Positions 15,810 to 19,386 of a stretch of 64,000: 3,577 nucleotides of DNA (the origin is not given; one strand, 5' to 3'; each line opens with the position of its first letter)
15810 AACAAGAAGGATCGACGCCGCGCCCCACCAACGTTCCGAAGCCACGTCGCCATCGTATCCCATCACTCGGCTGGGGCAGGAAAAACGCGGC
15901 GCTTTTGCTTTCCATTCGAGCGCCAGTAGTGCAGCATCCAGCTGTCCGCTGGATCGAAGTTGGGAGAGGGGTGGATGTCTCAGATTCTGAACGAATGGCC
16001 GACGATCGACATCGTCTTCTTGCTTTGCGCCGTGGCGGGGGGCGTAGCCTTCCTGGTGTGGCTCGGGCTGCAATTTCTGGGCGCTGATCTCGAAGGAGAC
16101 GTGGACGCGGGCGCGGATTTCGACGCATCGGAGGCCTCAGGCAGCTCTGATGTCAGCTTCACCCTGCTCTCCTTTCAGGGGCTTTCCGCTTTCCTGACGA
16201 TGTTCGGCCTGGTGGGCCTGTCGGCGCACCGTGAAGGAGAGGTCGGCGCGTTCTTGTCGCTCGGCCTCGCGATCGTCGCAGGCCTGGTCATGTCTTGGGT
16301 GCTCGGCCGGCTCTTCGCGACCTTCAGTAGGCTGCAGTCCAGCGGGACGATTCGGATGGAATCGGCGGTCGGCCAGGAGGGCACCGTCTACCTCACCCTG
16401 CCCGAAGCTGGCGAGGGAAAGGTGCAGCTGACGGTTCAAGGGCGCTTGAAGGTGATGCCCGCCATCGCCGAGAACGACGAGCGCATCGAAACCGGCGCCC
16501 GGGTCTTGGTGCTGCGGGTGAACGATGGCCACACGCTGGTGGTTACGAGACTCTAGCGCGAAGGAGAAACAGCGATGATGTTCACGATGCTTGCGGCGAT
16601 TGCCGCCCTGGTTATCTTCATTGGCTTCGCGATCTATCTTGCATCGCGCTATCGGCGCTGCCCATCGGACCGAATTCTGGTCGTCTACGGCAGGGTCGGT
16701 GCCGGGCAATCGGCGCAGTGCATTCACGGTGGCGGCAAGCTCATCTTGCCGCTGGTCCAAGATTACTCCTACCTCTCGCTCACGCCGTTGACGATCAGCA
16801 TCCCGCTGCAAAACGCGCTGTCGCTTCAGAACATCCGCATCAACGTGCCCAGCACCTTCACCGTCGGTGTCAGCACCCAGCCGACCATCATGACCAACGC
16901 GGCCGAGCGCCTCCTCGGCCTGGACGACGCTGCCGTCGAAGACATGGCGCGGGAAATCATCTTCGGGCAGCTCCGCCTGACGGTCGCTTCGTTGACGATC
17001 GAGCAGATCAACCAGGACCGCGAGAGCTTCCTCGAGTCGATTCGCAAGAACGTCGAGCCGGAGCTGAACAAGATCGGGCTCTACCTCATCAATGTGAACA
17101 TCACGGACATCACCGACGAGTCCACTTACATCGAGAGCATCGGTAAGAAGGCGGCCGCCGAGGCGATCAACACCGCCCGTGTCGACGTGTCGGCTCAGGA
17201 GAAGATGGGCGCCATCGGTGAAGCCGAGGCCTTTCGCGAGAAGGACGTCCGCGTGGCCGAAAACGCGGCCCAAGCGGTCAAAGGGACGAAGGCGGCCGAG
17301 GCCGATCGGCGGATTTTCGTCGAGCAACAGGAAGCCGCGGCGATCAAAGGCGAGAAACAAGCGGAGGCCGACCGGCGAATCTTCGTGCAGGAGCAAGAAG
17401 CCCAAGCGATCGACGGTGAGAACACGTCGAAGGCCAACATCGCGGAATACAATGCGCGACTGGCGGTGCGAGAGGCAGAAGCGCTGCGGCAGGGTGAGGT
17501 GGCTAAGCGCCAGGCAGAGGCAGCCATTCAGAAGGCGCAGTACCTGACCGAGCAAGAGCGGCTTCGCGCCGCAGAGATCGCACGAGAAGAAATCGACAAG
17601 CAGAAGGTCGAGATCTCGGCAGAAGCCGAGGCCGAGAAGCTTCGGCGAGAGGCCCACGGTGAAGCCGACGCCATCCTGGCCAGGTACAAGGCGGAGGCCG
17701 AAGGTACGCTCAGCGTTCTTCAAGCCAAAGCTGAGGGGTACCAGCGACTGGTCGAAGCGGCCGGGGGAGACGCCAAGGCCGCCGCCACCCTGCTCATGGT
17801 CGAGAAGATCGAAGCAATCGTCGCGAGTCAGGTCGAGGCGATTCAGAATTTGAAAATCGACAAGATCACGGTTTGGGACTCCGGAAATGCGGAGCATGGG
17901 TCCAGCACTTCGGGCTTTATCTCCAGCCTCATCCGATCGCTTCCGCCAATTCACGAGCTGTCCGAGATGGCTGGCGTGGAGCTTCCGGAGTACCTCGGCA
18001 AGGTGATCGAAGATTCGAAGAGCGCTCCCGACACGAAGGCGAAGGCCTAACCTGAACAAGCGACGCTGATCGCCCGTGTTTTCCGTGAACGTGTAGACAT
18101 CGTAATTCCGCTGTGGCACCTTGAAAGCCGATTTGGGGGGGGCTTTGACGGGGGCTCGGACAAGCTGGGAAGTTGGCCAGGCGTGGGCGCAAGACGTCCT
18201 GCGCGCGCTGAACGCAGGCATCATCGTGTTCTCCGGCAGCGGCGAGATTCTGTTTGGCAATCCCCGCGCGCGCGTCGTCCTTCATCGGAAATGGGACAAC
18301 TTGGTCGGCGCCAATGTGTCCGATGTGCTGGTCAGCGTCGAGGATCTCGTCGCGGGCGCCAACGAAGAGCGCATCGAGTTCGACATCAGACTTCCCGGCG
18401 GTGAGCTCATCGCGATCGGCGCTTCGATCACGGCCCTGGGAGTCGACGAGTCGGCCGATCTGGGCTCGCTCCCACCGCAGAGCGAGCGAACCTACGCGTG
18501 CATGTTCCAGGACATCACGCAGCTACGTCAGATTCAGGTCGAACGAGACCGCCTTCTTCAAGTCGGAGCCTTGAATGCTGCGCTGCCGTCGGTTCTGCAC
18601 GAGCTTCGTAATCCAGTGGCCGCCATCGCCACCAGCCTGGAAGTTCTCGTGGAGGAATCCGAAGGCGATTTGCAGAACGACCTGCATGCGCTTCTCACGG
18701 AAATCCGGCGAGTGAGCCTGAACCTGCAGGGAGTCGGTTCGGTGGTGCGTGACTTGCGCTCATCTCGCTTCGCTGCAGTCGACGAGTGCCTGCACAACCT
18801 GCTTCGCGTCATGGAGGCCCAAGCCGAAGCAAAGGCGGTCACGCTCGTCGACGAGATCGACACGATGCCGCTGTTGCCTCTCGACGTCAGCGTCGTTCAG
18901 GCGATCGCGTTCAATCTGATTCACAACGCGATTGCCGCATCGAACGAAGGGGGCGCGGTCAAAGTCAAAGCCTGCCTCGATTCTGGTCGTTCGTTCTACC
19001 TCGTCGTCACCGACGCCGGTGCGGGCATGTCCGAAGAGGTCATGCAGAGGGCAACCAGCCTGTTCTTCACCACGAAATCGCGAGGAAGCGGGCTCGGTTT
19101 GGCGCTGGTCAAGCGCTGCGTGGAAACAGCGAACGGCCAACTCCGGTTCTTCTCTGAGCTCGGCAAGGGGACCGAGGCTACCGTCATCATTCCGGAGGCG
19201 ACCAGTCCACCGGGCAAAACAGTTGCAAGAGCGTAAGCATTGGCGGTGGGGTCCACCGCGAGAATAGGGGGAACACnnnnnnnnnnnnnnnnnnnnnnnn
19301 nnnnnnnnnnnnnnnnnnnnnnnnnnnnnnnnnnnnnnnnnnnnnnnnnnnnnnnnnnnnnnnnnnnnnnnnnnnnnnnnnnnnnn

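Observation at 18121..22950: Six-gene signalling operon: HK, roadblock, MBL (di-iron?), DUF4388 response regulator, MotB-like protein and membrane roadblock protein, with no small GTPase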

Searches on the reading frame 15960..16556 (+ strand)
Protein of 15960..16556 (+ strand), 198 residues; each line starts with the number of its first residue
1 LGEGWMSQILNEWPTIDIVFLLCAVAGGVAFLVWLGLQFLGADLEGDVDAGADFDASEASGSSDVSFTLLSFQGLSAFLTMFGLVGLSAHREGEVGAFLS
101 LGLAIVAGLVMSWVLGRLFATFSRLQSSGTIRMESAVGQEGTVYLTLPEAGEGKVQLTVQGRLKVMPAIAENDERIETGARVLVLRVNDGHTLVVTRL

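Call 3: search_protein_families(library=pfam, proteins=[window:15960-16556:+], max_evalue=0.01)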
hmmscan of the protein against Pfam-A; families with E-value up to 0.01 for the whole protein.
window:15960-16556:+ (198 aa): 0 families

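Call 6: search_protein_families(library=ncbifam, proteins=[window:15960-16556:+], max_evalue=0.01)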
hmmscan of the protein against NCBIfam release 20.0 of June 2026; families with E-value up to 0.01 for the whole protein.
window:15960-16556:+ (198 aa): 1 family
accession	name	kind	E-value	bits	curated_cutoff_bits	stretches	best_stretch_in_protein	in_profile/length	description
TIGR00948.1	2a75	equivalog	0.0032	17.2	213.65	1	19-131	53-165/177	L-lysine exporter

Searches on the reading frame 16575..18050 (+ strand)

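Call 3: search_protein_families(library=pfam, proteins=[window:16575-18050:+], max_evalue=0.01)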
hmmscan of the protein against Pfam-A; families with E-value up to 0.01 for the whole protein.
window:16575-18050:+ (491 aa): 1 family
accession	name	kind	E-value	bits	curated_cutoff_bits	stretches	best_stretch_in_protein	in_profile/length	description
PF01145.31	Band_7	-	3.8e-27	95.9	23.6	1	31-210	5-176/176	SPFH domain / Band 7 family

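Call 6: search_protein_families(library=ncbifam, proteins=[window:16575-18050:+], max_evalue=0.01)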
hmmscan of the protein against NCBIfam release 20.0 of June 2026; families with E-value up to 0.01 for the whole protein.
window:16575-18050:+ (491 aa): 1 family
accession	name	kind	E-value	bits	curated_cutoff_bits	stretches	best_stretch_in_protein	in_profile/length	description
NF058507.1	FlotScfldFlot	equivalog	2.9e-42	145.3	700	1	10-475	5-473/477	flotillin lipid rafts scaffold protein FloT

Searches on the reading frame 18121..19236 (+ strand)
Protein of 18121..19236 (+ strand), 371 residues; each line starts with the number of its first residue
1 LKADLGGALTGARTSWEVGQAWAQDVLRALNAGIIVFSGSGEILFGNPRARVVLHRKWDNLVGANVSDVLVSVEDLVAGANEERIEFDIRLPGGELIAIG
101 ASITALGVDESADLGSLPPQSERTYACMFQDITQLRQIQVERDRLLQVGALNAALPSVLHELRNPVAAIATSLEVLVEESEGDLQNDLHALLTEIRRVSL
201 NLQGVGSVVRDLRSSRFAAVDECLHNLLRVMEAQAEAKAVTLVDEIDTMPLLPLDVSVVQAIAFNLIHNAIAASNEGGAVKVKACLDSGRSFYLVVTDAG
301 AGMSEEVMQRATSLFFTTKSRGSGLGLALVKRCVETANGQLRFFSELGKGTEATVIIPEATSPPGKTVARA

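Call 3: search_protein_families(library=pfam, proteins=[window:18121-19236:+], max_evalue=0.01)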
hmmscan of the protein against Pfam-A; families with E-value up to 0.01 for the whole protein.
window:18121-19236:+ (371 aa): 6 families
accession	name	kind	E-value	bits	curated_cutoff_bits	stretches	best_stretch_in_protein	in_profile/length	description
PF02518.31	HATPase_c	-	1.9e-18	67.3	26.4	1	259-360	6-110/111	Histidine kinase-, DNA gyrase B-, and HSP90-like ATPase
PF00512.31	HisKA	-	3.1e-06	27.6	26.9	1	155-198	6-50/66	His Kinase A (phospho-acceptor) domain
PF13581.12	HATPase_c_2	-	0.00033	21.1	27.4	1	267-336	40-111/127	Histidine kinase-like ATPase domain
PF00989.32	PAS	-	0.00043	20.7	22.6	1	26-72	6-52/113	PAS fold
PF04513.17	Baculo_PEP_C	-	0.001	19.6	38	1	147-238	28-122/140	Baculovirus polyhedron envelope protein, PEP, C terminus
PF13589.12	HATPase_c_3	-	0.0027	18.2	25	1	264-321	8-63/137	Histidine kinase-, DNA gyrase B-, and HSP90-like ATPase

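Call 6: search_protein_families(library=ncbifam, proteins=[window:18121-19236:+], max_evalue=0.01)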
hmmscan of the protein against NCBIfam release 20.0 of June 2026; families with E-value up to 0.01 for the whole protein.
window:18121-19236:+ (371 aa): 78 families (the best 25 are shown)
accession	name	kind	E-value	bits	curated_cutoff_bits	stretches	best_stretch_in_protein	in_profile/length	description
NF008468.0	PRK11360.1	equivalog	9.7e-37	126.6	646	1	21-360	268-609/616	two-component system sensor histidine kinase AtoS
NF046044.1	PnpS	equivalog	1.9e-29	102.9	400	1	20-358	54-390/390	two-component system histidine kinase PnpS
TIGR02966.1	phoR_proteo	equivalog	2e-27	96.1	334.2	1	24-356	9-332/333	phosphate regulon sensor histidine kinase PhoR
NF007688.0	PRK10364.1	equivalog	1.2e-25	90.2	479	1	137-360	229-452/460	two-component system sensor histidine kinase ZraS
NF052574.1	HisKinEspCMyxo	equivalog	6.7e-21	74.1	1200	1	127-362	393-640/785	serine histidine kinase EspC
NF008312.0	PRK11100.1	equivalog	7.8e-20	71.1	356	1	157-360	262-475/477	two-component system sensor histidine kinase CreC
NF053867.1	SprKinKinDBac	equivalog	4e-19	68.5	775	1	131-360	269-498/500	sporulation kinase KinD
NF033092.0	HK_WalK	equivalog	5.5e-18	64.9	725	1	13-358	250-593/594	cell wall metabolism sensor histidine kinase WalK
NF010411.0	PRK13837.1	equivalog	1.1e-17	63.4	647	1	259-367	561-683/828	two-component system VirA-like sensor kinase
NF008235.0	PRK11006.1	equivalog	4.2e-17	62.1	390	1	30-359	107-423/431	phosphate regulon sensor histidine kinase PhoR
TIGR02956.1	TMAO_torS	equivalog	1.1e-16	60.1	676.5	1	220-360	539-683/967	TMAO reductase system sensor histidine kinase/response regulator TorS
TIGR02916.1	PEP_his_kin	equivalog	1.2e-16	60.5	300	1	203-358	522-679/679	XrtA/PEP-CTERM system histidine kinase PrsK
NF047874.1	MASE3_PAS_HK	subfamily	1.6e-16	60.3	560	1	254-359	515-625/655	MASE3 domain-containing sensor histidine kinase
NF038348.1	T2SS_HK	subfamily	2.9e-16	59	450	1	150-358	365-572/574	histidine kinase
NF041735.1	hist_kin_RppB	equivalog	8.6e-16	57.7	400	1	159-358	224-438/438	two-component system sensor histidine kinase RppB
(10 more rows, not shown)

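Call 76: search_protein_families(library=padloc, proteins=[window:18121-19236:+], max_evalue=0.001)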
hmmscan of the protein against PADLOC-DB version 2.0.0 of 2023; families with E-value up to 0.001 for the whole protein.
window:18121-19236:+ (371 aa): 0 families
